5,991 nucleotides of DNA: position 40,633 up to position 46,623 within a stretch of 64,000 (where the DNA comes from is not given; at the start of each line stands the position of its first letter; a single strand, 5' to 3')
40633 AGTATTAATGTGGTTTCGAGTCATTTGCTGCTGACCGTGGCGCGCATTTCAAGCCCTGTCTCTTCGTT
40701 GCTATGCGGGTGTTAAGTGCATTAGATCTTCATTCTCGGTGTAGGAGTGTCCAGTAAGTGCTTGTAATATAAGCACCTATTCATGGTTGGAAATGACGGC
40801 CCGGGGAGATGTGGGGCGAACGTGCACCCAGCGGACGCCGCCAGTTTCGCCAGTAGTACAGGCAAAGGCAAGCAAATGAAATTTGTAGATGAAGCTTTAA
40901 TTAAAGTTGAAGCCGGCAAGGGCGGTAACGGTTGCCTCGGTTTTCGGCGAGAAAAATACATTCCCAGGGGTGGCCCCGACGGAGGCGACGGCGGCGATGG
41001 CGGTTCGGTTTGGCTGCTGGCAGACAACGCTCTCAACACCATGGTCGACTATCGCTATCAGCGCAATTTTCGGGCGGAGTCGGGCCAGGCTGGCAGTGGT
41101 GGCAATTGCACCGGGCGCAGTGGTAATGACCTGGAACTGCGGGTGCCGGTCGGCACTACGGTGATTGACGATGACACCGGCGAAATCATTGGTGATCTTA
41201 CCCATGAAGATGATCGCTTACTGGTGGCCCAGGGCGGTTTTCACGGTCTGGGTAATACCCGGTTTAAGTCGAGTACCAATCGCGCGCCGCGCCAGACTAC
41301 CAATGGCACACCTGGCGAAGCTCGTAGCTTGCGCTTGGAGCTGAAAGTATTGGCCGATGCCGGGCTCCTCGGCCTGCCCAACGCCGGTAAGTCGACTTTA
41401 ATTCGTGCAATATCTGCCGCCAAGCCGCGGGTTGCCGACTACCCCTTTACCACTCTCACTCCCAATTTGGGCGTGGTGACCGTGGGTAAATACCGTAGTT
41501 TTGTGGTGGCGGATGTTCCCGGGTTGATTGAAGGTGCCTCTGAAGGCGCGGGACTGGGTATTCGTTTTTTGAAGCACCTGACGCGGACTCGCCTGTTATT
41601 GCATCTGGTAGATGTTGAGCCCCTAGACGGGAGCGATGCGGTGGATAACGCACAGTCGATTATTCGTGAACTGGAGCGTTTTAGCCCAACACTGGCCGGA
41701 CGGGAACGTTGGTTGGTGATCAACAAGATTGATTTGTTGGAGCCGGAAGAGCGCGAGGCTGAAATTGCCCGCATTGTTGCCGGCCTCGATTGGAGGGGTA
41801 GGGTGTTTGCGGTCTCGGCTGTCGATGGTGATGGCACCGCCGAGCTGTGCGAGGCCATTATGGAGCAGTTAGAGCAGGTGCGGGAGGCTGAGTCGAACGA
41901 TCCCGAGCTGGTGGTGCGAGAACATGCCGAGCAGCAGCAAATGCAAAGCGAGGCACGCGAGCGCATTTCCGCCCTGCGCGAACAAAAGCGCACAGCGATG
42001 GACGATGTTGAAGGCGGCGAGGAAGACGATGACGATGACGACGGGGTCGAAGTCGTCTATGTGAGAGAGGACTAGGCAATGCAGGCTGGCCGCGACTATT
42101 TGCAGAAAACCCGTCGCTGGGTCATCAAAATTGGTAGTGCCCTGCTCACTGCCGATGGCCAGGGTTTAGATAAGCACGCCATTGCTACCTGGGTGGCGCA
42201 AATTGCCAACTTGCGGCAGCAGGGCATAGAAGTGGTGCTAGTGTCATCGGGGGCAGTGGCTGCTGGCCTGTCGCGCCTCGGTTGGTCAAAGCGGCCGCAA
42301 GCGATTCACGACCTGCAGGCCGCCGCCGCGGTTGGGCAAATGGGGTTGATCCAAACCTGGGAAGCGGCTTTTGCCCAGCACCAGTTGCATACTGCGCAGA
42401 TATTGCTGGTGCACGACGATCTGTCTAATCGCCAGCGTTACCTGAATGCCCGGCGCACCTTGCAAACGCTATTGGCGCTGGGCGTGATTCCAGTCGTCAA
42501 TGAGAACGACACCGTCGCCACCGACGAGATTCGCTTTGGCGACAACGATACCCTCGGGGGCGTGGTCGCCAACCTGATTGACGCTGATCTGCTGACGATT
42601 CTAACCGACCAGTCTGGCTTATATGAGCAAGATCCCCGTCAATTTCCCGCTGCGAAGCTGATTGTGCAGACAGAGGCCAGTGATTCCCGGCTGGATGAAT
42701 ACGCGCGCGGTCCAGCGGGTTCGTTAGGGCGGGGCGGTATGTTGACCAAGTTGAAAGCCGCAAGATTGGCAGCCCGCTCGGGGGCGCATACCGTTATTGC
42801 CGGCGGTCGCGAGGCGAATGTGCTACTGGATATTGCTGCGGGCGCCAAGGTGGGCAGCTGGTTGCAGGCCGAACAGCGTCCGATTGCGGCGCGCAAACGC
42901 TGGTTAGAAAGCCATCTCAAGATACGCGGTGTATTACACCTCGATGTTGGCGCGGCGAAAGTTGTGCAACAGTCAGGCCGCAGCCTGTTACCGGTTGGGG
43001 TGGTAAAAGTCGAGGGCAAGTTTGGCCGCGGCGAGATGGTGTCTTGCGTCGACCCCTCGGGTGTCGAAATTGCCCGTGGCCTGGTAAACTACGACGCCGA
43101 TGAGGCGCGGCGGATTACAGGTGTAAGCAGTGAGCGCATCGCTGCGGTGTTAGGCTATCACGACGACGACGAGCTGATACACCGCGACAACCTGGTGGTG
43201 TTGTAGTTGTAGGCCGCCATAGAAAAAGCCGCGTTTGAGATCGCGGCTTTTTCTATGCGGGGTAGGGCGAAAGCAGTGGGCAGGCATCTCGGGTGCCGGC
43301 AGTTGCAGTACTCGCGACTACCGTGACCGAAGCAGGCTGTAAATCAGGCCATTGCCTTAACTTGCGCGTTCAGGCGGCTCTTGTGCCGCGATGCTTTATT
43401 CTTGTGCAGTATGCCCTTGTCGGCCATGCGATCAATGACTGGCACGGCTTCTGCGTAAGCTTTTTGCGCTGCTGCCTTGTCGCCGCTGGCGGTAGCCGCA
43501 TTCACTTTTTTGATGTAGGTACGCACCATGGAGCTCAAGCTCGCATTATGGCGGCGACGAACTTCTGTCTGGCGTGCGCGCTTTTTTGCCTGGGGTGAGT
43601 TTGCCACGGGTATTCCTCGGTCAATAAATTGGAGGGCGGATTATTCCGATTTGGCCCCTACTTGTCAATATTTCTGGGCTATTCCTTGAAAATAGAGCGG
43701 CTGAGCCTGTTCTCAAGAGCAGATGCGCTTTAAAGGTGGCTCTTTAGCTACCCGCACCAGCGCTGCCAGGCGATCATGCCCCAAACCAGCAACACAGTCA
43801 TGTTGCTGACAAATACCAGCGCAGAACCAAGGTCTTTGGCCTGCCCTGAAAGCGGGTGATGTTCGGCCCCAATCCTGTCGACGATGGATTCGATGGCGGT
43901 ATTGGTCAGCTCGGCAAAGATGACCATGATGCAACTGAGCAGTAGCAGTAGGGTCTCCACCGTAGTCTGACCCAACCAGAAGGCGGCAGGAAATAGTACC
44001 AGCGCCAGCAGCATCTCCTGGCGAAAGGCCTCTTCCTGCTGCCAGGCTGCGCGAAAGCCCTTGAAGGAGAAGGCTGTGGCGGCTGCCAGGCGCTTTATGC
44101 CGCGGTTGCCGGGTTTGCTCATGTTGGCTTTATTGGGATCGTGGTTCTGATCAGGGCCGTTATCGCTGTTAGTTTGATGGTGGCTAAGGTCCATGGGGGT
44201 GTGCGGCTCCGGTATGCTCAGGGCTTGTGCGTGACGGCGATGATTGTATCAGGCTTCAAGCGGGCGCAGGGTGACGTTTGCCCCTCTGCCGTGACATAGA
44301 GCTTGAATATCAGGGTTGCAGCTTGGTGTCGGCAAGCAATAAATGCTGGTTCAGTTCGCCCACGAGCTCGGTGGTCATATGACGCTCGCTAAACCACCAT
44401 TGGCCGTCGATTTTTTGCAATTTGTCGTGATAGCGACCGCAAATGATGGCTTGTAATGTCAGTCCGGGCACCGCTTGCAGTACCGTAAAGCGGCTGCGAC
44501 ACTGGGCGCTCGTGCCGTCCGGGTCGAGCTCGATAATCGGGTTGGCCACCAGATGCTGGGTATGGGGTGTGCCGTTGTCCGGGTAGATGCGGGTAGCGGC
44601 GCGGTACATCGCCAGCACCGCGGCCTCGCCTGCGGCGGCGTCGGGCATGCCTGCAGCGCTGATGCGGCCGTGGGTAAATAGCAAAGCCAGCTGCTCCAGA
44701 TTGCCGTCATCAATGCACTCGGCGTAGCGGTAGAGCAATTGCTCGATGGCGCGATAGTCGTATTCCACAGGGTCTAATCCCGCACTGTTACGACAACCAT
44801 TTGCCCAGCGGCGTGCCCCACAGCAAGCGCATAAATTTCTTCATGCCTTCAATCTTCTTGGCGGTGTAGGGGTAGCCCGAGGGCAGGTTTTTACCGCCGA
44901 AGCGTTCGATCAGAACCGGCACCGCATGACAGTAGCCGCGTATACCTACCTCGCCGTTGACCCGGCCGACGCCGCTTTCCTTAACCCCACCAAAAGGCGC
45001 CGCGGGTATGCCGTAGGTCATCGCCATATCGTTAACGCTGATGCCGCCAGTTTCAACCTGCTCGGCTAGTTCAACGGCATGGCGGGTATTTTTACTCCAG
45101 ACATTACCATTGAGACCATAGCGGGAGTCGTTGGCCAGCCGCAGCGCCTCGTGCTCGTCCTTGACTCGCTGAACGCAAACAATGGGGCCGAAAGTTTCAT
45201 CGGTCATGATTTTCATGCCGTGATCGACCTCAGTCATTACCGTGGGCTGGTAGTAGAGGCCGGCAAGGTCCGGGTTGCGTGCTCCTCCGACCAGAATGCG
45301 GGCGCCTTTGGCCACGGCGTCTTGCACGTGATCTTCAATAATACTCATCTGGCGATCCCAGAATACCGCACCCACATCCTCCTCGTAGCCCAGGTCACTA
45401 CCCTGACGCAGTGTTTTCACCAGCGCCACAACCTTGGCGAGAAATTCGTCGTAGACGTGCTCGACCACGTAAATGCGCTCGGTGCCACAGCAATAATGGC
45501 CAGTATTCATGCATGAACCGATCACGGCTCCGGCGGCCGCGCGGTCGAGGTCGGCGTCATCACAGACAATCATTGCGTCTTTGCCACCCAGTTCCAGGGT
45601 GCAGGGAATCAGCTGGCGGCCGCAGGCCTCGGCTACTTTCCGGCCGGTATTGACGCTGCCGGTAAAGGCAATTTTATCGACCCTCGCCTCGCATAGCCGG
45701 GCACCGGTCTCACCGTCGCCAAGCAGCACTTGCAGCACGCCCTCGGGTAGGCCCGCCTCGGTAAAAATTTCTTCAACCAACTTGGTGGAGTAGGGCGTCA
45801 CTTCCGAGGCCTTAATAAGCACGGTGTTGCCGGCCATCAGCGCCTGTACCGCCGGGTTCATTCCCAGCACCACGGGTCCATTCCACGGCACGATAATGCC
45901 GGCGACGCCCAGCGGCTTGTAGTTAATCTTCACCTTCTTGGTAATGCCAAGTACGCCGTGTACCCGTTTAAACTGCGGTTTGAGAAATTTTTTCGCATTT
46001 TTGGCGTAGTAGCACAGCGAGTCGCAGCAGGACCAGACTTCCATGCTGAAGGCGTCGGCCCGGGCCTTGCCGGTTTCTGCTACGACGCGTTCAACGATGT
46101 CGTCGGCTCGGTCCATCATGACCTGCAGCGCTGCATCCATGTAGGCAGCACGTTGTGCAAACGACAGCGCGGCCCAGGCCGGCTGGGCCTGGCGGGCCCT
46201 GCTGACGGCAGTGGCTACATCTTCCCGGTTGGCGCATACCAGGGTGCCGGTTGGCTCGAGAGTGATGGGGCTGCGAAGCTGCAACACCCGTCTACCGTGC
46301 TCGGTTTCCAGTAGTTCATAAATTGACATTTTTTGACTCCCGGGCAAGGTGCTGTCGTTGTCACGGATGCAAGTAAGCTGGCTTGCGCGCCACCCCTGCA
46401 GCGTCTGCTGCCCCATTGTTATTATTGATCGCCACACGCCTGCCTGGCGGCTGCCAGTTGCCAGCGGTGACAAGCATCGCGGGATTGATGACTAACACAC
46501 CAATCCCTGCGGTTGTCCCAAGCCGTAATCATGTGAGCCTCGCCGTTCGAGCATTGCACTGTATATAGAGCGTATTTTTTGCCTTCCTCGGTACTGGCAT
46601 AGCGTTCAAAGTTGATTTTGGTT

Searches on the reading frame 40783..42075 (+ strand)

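Call 10: search_protein_families(library=ncbifam, proteins=[window:40783-42075:+], max_evalue=1e-12)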
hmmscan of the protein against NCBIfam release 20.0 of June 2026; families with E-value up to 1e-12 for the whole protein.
window:40783-42075:+ (430 aa): 9 families
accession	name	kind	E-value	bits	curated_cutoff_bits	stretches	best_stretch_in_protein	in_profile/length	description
TIGR02729.1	Obg_CgtA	equivalog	8.3e-141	468.7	280.25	1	34-363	1-328/329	Obg family GTPase CgtA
NF008956.1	PRK12299.1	equivalog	6.1e-137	456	300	1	33-364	1-326/327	GTPase ObgE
NF008955.0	PRK12297.1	equivalog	6.8e-136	453.6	406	1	32-397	1-361/429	GTPase ObgE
NF008954.1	PRK12296.1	equivalog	5.6e-107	358.1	377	1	33-385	3-363/470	GTPase ObgE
NF007171.0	PRK09602.1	subfamily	7.8e-19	67.8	387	0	193-234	5-46/397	YchF-related putative GTPase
TIGR00092.1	TIGR00092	equivalog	1.4e-16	60.6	279.2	1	192-276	4-105/368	redox-regulated ATPase YchF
TIGR03156.1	GTP_HflX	equivalog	2.3e-14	53.1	216.75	1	191-363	190-351/351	GTPase HflX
NF000908.1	PRK00089.1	equivalog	1e-13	51.3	237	1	195-367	8-171/291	GTPase Era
NF008280.0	PRK11058.1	equivalog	3.4e-13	49.2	441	1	193-394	200-393/426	ribosome rescue GTPase HflX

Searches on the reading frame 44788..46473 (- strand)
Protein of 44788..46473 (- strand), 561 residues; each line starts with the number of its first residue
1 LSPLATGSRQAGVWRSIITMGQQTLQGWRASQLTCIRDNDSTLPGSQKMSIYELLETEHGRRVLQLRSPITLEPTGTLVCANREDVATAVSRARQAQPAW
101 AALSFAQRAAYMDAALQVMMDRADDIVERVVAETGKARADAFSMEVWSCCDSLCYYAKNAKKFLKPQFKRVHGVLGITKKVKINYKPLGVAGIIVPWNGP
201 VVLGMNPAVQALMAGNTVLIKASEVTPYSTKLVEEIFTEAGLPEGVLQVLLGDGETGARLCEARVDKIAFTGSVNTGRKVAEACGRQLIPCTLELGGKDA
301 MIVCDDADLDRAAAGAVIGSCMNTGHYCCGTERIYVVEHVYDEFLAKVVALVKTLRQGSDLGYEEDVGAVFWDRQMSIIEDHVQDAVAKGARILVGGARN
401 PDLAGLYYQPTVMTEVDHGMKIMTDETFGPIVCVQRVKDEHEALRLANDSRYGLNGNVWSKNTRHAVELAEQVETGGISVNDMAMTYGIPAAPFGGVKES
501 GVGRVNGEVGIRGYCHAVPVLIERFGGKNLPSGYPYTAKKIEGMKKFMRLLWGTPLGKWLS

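Call 10: search_protein_families(library=ncbifam, proteins=[window:44788-46473:-], max_evalue=1e-12)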
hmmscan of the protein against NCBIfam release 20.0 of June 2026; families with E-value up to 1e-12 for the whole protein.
window:44788-46473:- (561 aa): 40 families (the best 25 are shown)
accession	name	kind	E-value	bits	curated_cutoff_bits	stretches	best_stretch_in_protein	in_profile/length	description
NF006916.0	PRK09407.1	equivalog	2e-148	495.3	521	1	57-537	29-507/526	succinic semialdehyde dehydrogenase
TIGR01804.1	BADH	equivalog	1.5e-100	336.9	668.6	1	61-515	12-464/467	betaine-aldehyde dehydrogenase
NF009725.0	PRK13252.1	equivalog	4.2e-99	332.2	593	1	61-523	21-480/488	betaine-aldehyde dehydrogenase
TIGR01780.1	SSADH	subfamily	6.4e-99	331.8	646.35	1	70-515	5-445/448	succinate-semialdehyde dehydrogenase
NF006915.0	PRK09406.1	equivalog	1e-98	331.2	730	1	72-520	11-454/457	NADP-dependent succinic semialdehyde dehydrogenase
NF010000.0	PRK13473.1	subfamily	1e-95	321.2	615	1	61-518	16-468/475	aminobutyraldehyde dehydrogenase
NF042989.1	AldDh_AldH_Clos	equivalog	2.3e-91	306.8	800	1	77-516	16-451/458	aldehyde dehydrogenase AldH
TIGR02299.1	HpaE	equivalog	1.1e-86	291.4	638.35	1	63-520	17-474/488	5-carboxymethyl-2-hydroxymuconate semialdehyde dehydrogenase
NF007497.0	PRK10090.1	equivalog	4.4e-86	289.6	500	1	49-517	9-472/480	aldehyde dehydrogenase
NF042993.1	AlphKGSA_gudD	equivalog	6.1e-86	289.1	770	1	75-514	33-472/481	alpha-ketoglutaric semialdehyde dehydrogenase GucD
NF008415.0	PRK11241.1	equivalog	1.9e-85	287.4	828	1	39-515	4-473/482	NADP-dependent succinate-semialdehyde dehydrogenase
NF052305.1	DioxValDhHalo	equivalog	2.5e-83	280.6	750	1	77-513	36-472/483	2,5-dioxovalerate dehydrogenase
NF040648.1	lactal_redase_Meth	equivalog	1.1e-82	278.5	650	1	64-504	13-444/463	lactaldehyde dehydrogenase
NF045735.1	PaDhStyDPseudo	equivalog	1.1e-82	278.3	850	1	59-520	15-479/483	phenylacetaldehyde dehydrogenase StyD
TIGR03216.1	OH_muco_semi_DH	equivalog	3.6e-81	273.2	693.25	1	62-521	14-478/481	2-hydroxymuconic semialdehyde dehydrogenase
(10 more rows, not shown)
